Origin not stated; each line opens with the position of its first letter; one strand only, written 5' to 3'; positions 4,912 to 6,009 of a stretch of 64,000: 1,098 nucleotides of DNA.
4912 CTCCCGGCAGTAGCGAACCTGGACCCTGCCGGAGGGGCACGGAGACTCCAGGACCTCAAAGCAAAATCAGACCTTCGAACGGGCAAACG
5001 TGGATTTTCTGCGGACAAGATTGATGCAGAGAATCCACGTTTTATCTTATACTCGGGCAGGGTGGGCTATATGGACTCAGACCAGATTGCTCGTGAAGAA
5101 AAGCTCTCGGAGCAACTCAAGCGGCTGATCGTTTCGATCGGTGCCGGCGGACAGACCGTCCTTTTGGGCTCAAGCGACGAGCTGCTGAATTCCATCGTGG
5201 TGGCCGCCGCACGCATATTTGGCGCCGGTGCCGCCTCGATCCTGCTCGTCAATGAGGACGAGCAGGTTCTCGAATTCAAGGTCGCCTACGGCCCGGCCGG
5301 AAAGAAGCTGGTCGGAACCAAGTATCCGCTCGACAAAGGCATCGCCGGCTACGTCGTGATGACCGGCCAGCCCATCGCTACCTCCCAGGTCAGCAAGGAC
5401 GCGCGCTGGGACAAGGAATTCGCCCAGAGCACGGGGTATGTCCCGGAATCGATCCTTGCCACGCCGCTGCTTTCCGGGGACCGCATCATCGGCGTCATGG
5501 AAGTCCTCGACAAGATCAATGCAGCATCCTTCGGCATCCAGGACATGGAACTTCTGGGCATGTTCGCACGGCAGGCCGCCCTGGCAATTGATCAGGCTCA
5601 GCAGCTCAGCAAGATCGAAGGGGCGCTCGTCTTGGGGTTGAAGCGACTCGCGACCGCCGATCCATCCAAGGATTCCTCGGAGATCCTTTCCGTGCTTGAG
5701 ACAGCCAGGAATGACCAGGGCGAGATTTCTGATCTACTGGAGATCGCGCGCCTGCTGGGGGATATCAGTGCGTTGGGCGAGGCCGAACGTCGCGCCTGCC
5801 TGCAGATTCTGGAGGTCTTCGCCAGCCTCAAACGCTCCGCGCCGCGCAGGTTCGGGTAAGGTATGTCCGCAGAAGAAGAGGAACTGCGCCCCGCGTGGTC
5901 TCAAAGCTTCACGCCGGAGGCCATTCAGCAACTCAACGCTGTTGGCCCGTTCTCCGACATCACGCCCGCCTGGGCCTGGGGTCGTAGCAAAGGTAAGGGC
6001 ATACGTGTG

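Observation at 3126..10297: cNMP-themed neighbourhood: Crp regulator, polycationic 12-repeat protein, GAF protein, signal-less subtilase, M3 oligoendopeptidase and MFS::cNMP-binding transporter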

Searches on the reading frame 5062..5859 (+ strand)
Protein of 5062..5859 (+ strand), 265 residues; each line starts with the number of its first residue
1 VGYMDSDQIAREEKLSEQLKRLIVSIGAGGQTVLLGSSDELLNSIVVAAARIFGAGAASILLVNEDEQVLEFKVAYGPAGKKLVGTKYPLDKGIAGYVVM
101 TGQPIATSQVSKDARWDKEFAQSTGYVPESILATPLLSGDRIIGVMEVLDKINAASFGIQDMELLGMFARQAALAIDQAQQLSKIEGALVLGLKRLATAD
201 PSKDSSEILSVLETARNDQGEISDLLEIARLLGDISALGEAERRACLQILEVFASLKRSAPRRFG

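Call 3: search_protein_families(library=pfam, proteins=[window:5062-5859:+], max_evalue=0.01)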
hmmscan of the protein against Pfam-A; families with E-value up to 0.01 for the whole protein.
window:5062-5859:+ (265 aa): 3 families
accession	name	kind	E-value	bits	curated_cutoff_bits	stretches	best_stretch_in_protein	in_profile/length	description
PF13185.12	GAF_2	-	7.7e-18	65.4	28.6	1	37-177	3-136/136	GAF domain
PF01590.32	GAF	-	4e-16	60.2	22.4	1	39-176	3-133/133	GAF domain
PF13492.12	GAF_3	-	3.5e-13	50.5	27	1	37-178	1-129/129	GAF domain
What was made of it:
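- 5062..5859 (+): GAF-domain protein (265 aa from GTG 5062; 262 aa from ATG 5071, the start used in public gene calls) with a C-terminal helical extension of about 85 aa. Pfam GAF, GAF_2 and GAF_3 (call 3).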

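Call 8: search_protein_families(library=ncbifam, proteins=[window:5062-5859:+], max_evalue=0.01)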
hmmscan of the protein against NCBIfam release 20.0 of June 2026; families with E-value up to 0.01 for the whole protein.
window:5062-5859:+ (265 aa): 3 families
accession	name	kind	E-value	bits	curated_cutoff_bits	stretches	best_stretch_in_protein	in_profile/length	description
NF038230.1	Regu_Geo_Pelo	equivalog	3.3e-05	22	1200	1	38-181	19-163/935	GPMC system transcriptional regulator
TIGR01817.1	nifA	equivalog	0.00022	20.2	528.85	1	56-185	37-165/534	nif-specific transcriptional activator NifA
NF008283.0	PRK11061.1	equivalog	0.00024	19.5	583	1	40-185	20-163/748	phosphoenolpyruvate--protein phosphotransferase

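Call 9: search_protein_families(library=padloc, proteins=[window:5062-5859:+], max_evalue=0.01)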
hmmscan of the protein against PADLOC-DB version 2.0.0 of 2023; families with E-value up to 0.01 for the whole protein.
window:5062-5859:+ (265 aa): 0 families

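Call 44: search_solved_structures(query=window:5062-5856:+, max_evalue=0.01, show_alignments=1)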
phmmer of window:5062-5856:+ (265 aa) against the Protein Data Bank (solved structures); distinct sequences matched with E-value up to 0.01: 22.
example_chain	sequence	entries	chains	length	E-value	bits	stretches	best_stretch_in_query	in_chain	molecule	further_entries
1ykd_A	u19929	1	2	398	2.2e-16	63.4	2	39-154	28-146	adenylate cyclase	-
4mcw_A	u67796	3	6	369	2.6e-15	59.8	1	48-205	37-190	Metal dependent phosphohydrolase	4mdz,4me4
5w10_A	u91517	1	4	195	6.3e-14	55.4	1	37-184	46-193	cGMP-specific phosphodiesterase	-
2zmf_A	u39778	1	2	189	3.4e-13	53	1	39-185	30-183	cAMP and cAMP-inhibited cGMP 3',5'-cyclic phosphodiesterase 10A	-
1mc0_A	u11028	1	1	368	3.2e-11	46.5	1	36-184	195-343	3',5'-cyclic nucleotide phosphodiesterase 2A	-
9cxg_A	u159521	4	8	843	7.3e-11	45.3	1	87-170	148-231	Cone cGMP-specific 3',5'-cyclic phosphodiesterase subunit alpha'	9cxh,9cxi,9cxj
10oz_A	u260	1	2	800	1.2e-10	44.6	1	88-170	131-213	cGMP-specific 3',5'-cyclic phosphodiesterase PDE5-PDE6 chimera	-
3lfv_A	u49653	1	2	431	1.4e-10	44.4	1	88-163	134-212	cGMP-specific 3',5'-cyclic phosphodiesterase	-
3mf0_A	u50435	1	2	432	1.4e-10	44.4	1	88-163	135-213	cGMP-specific 3',5'-cyclic phosphodiesterase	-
9lss_A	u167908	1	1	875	3.5e-10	43.1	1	89-162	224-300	cGMP-specific 3',5'-cyclic phosphodiesterase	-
3bjc_A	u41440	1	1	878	3.6e-10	43.1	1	89-162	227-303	cGMP-specific 3',5'-cyclic phosphodiesterase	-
6x88_A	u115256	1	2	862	1.2e-09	41.3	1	86-171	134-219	Cone cGMP-specific 3',5'-cyclic phosphodiesterase subunit alpha'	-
3jab_B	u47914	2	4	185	2.6e-09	40.2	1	39-185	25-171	GafB domain of phosphodiesterase 2A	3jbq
3ibj_A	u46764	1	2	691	3.6e-09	39.8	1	36-184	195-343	cGMP-dependent 3',5'-cyclic phosphodiesterase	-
9lrn_A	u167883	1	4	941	8.2e-09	38.6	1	36-184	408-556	cGMP-dependent 3',5'-cyclic phosphodiesterase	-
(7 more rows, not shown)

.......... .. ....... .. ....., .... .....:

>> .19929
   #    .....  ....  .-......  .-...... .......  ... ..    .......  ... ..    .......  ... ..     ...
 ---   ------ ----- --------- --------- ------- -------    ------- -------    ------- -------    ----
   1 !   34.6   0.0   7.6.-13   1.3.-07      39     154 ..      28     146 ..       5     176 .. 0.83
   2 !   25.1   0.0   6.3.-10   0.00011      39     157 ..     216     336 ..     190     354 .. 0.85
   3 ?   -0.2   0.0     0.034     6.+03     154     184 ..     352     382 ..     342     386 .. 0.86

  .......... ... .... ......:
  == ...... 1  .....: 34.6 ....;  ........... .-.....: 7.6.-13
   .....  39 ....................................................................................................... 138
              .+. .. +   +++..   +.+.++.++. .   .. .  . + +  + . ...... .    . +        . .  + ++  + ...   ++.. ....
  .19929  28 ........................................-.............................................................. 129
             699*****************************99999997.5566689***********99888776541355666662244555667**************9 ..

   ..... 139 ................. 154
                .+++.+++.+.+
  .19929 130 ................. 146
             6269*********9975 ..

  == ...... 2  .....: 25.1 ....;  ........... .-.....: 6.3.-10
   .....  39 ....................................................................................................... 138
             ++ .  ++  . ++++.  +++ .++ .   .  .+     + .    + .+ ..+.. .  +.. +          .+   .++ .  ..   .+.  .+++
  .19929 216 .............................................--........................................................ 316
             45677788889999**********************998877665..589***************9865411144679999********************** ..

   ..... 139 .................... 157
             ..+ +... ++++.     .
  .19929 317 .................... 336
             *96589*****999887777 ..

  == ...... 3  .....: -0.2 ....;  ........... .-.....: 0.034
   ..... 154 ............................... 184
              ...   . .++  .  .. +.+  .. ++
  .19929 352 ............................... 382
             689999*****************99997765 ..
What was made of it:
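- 5062..5859 (+): Nearly all PDB hits are cNMP-binding GAF domains: CyaB2 1ykd and PDE2, PDE5, PDE6 and PDE10 (call 44).
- On cNMP-binding GAF domains: Nearly all of the 22 PDB hits are CyaB2 or PDE2, PDE5, PDE6 or PDE10 GAF domains (call 44).
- The GAF domain resembles cNMP-binding GAFs (call 44).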
